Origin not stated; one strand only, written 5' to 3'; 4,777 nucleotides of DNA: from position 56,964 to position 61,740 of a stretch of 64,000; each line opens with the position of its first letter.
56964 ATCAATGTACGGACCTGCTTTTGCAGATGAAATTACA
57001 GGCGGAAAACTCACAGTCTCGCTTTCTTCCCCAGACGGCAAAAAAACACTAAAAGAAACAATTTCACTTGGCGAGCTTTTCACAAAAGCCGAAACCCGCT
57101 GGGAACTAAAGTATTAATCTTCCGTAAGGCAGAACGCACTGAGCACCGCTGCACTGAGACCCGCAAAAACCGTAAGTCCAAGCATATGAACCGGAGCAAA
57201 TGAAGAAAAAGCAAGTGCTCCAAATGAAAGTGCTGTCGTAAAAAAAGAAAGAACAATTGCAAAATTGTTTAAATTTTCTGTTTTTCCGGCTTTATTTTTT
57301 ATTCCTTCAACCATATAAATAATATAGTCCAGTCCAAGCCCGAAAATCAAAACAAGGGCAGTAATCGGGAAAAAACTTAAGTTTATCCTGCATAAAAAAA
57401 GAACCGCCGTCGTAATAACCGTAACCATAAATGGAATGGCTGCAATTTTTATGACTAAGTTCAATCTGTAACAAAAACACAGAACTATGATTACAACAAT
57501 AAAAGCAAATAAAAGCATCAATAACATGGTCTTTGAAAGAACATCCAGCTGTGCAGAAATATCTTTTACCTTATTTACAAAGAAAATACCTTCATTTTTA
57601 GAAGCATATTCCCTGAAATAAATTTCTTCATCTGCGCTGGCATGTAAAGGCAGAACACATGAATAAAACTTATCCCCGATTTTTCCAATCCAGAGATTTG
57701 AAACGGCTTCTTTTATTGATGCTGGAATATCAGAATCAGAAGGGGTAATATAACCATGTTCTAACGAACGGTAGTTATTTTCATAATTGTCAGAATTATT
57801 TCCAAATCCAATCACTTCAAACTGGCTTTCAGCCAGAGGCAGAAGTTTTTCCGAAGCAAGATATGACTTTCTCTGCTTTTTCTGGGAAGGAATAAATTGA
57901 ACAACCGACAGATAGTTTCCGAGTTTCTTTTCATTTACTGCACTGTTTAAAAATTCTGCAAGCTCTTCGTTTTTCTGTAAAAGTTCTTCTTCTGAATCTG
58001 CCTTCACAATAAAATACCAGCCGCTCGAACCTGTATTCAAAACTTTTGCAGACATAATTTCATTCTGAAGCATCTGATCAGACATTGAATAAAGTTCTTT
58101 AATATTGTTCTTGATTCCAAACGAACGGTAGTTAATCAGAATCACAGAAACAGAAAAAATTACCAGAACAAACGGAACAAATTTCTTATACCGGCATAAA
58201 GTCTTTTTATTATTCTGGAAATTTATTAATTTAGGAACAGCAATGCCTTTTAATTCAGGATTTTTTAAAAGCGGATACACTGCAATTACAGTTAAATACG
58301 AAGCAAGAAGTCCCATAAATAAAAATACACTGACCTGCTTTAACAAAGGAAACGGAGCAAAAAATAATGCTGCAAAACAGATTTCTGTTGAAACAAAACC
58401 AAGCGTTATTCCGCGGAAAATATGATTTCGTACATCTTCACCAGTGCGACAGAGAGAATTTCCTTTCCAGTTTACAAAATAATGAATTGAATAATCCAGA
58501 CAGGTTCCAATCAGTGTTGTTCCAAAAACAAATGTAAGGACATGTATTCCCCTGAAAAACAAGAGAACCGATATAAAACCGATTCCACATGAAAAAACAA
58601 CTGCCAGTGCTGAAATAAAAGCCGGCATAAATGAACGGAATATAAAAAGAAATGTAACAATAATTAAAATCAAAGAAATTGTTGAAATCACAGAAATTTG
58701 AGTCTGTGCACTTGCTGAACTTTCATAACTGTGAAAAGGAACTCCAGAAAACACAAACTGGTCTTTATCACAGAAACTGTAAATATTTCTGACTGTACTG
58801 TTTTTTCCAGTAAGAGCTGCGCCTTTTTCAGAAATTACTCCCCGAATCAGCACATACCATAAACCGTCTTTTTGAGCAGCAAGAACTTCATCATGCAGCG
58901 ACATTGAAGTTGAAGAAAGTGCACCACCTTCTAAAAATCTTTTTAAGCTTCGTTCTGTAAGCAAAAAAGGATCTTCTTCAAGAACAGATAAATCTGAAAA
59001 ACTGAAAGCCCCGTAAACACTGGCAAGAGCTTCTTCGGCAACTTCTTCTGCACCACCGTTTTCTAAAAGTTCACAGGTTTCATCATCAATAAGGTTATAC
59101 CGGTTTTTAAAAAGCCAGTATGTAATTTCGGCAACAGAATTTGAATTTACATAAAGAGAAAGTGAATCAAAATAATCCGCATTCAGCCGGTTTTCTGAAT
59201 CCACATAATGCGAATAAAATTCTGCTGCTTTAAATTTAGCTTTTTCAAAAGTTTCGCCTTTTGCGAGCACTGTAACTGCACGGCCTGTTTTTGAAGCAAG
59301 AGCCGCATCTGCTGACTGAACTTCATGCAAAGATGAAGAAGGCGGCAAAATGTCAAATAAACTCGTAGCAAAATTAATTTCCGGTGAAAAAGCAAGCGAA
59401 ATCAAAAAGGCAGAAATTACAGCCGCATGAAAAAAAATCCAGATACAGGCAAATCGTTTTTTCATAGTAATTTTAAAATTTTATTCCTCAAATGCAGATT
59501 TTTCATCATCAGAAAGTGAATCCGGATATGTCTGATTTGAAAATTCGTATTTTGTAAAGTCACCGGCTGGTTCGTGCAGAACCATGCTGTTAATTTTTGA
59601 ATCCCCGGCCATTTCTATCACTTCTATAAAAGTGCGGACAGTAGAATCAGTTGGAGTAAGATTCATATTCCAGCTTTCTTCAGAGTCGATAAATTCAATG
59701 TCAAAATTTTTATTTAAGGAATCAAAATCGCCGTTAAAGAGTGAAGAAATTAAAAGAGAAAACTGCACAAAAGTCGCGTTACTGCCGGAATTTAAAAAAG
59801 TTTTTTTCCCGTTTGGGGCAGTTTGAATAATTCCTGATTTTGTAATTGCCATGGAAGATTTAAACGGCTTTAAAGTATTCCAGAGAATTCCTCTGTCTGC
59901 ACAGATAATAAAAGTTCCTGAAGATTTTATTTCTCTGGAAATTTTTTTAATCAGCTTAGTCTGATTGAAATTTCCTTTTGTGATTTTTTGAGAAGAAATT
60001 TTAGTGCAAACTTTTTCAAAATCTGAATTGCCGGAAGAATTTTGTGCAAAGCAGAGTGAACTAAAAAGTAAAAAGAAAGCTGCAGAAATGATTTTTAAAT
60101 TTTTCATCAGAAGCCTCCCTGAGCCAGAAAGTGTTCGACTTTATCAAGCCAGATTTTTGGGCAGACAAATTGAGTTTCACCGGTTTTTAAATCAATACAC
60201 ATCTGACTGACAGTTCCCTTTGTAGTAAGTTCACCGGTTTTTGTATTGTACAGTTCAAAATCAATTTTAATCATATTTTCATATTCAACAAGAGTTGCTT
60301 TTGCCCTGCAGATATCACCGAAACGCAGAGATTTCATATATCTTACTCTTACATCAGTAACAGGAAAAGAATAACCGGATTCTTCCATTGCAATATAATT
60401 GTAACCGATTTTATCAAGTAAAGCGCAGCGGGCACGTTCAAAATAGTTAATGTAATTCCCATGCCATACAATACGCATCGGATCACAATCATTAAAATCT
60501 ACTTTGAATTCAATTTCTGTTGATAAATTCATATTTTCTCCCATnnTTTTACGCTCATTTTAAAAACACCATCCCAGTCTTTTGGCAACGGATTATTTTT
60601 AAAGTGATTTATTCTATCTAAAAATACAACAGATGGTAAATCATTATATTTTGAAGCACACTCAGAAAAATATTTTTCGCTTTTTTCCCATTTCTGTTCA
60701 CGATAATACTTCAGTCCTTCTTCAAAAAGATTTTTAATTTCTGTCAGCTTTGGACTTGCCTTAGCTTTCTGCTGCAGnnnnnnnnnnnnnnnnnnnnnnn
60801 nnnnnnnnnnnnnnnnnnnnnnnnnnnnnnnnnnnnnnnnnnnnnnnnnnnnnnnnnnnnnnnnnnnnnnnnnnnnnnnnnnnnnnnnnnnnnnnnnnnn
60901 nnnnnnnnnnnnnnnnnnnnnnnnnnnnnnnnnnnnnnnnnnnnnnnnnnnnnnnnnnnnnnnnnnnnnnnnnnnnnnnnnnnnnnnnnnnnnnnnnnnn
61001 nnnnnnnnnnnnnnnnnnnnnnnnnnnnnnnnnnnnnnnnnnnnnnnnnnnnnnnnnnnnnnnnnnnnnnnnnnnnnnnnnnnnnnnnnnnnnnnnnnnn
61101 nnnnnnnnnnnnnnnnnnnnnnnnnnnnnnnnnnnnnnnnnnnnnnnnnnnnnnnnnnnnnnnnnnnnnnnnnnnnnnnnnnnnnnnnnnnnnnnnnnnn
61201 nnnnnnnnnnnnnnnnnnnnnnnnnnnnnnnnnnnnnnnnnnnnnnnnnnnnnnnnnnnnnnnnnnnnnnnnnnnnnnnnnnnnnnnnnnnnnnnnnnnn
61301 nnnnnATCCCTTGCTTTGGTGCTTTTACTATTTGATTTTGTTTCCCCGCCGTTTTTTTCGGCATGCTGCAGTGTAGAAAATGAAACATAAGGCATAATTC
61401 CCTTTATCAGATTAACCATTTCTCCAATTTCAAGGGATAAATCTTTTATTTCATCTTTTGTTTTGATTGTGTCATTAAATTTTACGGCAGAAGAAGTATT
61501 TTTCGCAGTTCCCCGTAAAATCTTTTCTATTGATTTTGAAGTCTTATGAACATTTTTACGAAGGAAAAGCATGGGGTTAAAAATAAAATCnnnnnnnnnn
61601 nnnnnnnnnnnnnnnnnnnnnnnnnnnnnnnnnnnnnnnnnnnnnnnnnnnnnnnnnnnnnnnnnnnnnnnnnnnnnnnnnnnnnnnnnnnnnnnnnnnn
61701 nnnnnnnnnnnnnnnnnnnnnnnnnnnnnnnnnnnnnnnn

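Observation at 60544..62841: Sensor adenylate cyclase translationally coupled inside the APE-like biosynthetic operon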

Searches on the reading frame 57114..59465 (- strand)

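Call 5: search_protein_families(library=pfam, proteins=[window:57114-59465:-], max_evalue=0.01)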
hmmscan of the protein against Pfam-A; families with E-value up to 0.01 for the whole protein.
window:57114-59465:- (783 aa): 1 family
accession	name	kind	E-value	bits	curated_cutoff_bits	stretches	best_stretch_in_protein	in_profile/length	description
PF03176.21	MMPL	-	0.007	15.8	20.5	1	250-325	138-218/333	MMPL family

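Call 6: search_protein_families(library=ncbifam, proteins=[window:57114-59465:-], max_evalue=0.01)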
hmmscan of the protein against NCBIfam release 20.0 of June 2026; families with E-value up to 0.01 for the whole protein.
window:57114-59465:- (783 aa): 5 families
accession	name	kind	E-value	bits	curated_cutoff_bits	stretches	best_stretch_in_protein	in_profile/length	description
TIGR00921.1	2A067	subfamily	3.2e-10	38.7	351.9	2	240-399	566-729/733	hydrophobe/amphiphile efflux-3 (HAE3) family transporter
TIGR00833.1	actII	subfamily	1.1e-09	37.2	874.7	2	247-399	165-327/910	MMPL family RND transporter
TIGR03480.1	HpnN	hypoth_equivalog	1.6e-08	33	751.85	1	652-778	719-849/862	hopanoid biosynthesis associated RND transporter like protein HpnN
NF052374.1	HopndTporHpnN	equivalog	0.00014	20.1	1100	1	652-775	719-848/858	hopanoid transporter HpnN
NF006354.0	PRK08578.1-2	equivalog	0.0011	18.3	353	1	642-743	122-224/296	preprotein translocase subunit SecF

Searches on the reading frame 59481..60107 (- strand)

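Call 5: search_protein_families(library=pfam, proteins=[window:59481-60107:-], max_evalue=0.01)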
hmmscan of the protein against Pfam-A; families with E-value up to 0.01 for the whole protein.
window:59481-60107:- (208 aa): 1 family
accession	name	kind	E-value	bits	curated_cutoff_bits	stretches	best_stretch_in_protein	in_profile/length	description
PF03548.22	LolA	-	1.9e-09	37.9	23.6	1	42-201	5-160/165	Outer membrane lipoprotein carrier protein LolA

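Call 6: search_protein_families(library=ncbifam, proteins=[window:59481-60107:-], max_evalue=0.01)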
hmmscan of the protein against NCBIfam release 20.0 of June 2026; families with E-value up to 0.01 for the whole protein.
window:59481-60107:- (208 aa): 2 families
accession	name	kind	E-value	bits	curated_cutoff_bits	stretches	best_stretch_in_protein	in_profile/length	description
NF053544.1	LolA2_flexi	equivalog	4e-24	85.1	125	1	5-199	2-202/208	flexirubin biosynthesis/transport protein LolA2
TIGR00547.2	lolA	equivalog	9.8e-09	34.9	112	1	11-200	8-186/202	outer membrane lipoprotein periplasmic chaperone LolA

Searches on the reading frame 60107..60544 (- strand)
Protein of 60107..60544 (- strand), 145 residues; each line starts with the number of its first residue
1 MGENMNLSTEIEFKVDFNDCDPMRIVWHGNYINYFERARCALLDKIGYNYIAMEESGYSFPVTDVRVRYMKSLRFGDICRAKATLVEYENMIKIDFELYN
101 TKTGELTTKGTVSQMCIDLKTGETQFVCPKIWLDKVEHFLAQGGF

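Call 5: search_protein_families(library=pfam, proteins=[window:60107-60544:-], max_evalue=0.01)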
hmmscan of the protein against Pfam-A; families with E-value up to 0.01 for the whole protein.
window:60107-60544:- (145 aa): 2 families
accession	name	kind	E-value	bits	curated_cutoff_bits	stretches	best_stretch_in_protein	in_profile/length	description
PF13279.12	4HBT_2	-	3.6e-15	56.9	25.5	1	15-124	1-111/122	Thioesterase-like superfamily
PF03061.28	4HBT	-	1.7e-07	31.9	20.6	1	25-103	3-75/79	Thioesterase superfamily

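Call 6: search_protein_families(library=ncbifam, proteins=[window:60107-60544:-], max_evalue=0.01)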
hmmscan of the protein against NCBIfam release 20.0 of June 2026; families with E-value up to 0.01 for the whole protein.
window:60107-60544:- (145 aa): 5 families
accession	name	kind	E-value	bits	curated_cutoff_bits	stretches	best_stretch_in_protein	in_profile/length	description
NF047424.1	MenI_Staph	exception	1.6e-21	76.8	225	1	12-121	7-116/148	1,4-dihydroxy-2-naphthoyl-CoA hydrolase MenI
TIGR00051.1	TIGR00051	subfamily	5.4e-19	68.7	68.7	1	14-122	3-111/117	YbgC/FadM family acyl-CoA thioesterase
TIGR02799.1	thio_ybgC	equivalog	1.3e-15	57.8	141.35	1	11-125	3-117/126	tol-pal system-associated acyl-CoA thioesterase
NF008065.0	PRK10800.1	equivalog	2.9e-08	33.9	185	1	13-118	10-115/134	tol-pal system-associated acyl-CoA thioesterase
NF005716.0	PRK07531.1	equivalog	0.0012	17.7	592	1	30-131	367-467/495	carnitine 3-dehydrogenase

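Call 11: find_encoding_contigs(protein=window:60107-60544:-, flank=10000, max_places=6)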
Protein window:60107-60544:- (145 aa): no gene with exactly this product is on record in the collection.

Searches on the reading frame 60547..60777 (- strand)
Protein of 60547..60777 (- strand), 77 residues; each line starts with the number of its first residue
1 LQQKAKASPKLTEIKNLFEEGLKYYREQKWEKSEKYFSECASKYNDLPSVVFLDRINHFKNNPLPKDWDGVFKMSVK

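Call 48: search_protein_families(library=pfam, proteins=[window:60547-60777:-], max_evalue=10)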
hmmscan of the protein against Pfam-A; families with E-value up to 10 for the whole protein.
seq(77 aa): 1 family
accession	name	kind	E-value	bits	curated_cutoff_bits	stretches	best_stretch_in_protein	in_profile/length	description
PF07719.23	TPR_2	-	0.0065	17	27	1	17-44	4-31/34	Tetratricopeptide repeat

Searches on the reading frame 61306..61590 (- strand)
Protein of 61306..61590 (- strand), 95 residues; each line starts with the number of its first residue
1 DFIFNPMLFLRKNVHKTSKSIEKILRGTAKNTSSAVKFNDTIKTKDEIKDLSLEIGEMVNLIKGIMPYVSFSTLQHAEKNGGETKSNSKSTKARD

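Call 48: search_protein_families(library=pfam, proteins=[window:61306-61590:-], max_evalue=10)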
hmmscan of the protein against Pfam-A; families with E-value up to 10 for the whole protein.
seq(95 aa): 1 family
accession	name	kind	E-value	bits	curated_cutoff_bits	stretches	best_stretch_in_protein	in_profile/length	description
PF04353.18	Rsd_AlgQ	-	0.11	12.9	35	1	13-53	83-126/150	Regulator of RNA polymerase sigma(70) subunit, Rsd/AlgQ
